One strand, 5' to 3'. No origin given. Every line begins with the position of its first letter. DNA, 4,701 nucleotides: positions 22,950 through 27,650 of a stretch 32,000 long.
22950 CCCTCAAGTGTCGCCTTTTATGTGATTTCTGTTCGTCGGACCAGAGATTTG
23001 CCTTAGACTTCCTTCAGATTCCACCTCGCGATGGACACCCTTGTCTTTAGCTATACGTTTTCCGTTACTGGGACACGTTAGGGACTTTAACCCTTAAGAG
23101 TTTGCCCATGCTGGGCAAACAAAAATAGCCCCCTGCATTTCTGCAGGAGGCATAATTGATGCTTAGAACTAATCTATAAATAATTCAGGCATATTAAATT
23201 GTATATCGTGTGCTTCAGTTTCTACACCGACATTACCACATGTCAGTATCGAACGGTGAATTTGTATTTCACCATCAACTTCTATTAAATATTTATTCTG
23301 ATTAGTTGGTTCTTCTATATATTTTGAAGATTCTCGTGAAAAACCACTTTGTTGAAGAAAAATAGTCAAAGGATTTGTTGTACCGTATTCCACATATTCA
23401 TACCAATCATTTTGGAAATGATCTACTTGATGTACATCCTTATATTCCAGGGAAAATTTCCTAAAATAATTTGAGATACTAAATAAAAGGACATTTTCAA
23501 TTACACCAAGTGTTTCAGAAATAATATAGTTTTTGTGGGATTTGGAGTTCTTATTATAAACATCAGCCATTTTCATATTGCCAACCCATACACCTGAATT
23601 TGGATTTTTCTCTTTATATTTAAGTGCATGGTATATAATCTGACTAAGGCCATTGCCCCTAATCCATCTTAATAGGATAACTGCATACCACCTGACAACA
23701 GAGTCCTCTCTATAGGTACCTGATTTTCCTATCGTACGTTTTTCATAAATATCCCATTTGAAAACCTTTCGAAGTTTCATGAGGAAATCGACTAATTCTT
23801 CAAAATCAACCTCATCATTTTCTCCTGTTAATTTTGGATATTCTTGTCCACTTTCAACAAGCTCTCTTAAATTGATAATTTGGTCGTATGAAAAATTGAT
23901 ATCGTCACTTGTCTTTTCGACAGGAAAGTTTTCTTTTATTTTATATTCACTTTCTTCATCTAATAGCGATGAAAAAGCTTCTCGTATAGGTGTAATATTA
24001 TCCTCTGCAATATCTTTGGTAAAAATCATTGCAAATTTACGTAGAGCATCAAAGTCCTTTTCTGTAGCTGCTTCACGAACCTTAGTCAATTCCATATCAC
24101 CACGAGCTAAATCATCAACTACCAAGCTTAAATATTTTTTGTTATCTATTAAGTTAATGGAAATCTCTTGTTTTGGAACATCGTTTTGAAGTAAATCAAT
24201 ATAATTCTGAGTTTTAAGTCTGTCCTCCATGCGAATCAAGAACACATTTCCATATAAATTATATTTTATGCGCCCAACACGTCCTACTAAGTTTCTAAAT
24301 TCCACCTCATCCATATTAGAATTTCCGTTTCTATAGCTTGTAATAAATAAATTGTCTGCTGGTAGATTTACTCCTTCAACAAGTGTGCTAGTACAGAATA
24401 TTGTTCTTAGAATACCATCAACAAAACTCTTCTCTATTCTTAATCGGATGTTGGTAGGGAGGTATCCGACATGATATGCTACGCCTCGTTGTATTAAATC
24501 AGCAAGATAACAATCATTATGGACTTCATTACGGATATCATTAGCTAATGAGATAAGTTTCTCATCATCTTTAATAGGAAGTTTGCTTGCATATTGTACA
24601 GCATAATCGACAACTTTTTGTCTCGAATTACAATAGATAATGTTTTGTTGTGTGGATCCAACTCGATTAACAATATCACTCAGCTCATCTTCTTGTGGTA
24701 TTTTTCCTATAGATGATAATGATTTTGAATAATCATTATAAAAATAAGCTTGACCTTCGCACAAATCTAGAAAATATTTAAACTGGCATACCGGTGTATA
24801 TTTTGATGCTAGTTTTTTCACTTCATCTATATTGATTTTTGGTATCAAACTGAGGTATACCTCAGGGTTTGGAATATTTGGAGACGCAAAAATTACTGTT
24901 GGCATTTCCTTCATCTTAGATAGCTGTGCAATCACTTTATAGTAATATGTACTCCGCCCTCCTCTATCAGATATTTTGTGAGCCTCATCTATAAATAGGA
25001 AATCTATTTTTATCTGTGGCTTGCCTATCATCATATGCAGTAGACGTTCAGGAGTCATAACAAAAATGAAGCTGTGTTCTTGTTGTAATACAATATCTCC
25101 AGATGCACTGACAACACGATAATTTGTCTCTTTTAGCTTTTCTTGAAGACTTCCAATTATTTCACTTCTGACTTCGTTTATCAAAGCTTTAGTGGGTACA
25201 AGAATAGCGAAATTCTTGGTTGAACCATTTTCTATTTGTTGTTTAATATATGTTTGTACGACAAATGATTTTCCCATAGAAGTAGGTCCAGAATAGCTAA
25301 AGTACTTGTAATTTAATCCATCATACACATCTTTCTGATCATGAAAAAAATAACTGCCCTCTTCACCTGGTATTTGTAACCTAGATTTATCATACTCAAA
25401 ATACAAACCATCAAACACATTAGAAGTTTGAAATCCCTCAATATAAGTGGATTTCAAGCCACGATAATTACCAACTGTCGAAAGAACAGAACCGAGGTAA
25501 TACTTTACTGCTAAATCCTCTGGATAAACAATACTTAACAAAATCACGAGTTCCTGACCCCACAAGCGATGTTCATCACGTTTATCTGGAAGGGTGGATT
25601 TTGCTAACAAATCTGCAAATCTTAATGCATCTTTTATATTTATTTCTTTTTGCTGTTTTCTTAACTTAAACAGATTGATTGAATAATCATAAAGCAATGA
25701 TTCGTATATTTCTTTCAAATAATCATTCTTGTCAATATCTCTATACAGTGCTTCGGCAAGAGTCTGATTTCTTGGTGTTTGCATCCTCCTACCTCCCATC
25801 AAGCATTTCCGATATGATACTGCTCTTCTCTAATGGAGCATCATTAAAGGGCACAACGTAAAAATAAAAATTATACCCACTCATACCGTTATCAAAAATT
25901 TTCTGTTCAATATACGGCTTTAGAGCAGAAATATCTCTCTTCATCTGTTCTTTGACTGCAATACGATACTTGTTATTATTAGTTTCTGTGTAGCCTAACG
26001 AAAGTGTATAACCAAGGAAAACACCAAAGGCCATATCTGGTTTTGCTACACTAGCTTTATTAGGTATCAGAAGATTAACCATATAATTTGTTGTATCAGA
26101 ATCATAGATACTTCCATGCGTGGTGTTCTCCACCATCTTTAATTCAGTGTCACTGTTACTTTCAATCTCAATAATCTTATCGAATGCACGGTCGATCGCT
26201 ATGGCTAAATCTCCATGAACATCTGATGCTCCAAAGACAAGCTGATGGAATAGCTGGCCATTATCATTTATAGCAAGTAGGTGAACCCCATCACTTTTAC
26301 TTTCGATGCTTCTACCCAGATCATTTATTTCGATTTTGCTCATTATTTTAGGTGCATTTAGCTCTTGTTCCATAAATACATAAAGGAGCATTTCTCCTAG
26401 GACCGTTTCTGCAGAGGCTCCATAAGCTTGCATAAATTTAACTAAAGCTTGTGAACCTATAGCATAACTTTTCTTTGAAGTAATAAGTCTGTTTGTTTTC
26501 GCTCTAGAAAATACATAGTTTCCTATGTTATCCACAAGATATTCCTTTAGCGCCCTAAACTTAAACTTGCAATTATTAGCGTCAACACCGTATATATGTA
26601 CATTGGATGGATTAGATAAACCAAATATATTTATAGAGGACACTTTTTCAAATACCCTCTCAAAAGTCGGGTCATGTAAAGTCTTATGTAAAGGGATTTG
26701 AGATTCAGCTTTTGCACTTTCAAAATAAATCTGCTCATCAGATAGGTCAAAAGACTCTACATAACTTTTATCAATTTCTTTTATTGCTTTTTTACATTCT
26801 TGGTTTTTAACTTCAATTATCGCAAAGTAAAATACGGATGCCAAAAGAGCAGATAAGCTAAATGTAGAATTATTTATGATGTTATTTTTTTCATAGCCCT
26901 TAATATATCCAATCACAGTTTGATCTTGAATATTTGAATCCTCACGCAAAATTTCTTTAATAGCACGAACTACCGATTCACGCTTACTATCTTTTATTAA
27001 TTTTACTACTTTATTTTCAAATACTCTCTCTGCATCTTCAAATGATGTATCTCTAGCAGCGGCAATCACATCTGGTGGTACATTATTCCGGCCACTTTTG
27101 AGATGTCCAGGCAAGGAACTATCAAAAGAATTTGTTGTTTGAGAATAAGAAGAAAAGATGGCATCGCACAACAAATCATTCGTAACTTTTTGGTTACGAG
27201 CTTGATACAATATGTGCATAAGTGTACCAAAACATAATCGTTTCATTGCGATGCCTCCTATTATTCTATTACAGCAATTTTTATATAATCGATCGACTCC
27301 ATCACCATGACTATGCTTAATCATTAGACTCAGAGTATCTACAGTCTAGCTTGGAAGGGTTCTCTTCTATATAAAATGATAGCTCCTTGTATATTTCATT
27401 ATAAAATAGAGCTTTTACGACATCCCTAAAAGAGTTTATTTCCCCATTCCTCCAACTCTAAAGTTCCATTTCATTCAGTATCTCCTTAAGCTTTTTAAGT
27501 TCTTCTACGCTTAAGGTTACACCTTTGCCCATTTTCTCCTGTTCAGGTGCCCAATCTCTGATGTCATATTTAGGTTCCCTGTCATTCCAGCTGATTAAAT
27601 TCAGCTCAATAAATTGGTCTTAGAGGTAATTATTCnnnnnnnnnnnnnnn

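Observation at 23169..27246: AT-rich two-gene module (nuclease-like protein plus Ski2-like DEAH helicase) between a type I R-M operon and a prophage: a Hachiman-like defence candidate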

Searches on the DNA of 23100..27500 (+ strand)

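Call 12: search_dna_similar(query=window:23100-27500:+, collection=phages, mode=near)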
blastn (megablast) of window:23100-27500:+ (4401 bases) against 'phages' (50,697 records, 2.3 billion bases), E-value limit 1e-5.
No match.

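Call 13: search_dna_similar(query=window:23100-27500:+, collection=plasmids, mode=near)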
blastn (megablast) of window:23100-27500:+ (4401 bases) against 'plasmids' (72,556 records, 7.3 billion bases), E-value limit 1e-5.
Records with a match: 2; places in all: 2; records where one place covers at least 80% of the query: 0.
Best place of each record, by identity: 95-99% 2.
By first word of the organism name: Kurthia 1; Enterococcus 1.
By predicted mobility (MOB-suite, as given by PLSDB): non-mobilizable 2.
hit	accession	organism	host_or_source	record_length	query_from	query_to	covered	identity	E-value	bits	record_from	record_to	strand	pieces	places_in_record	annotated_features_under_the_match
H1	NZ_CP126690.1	Kurthia sp. YJT4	water,water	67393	4268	4401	3%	96.3%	4e-53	219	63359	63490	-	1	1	none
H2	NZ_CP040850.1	Enterococcus faecium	chicken,young chicken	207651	4285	4401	3%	97.4%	1e-47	200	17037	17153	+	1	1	PC4/YdbC family ssDNA-binding protein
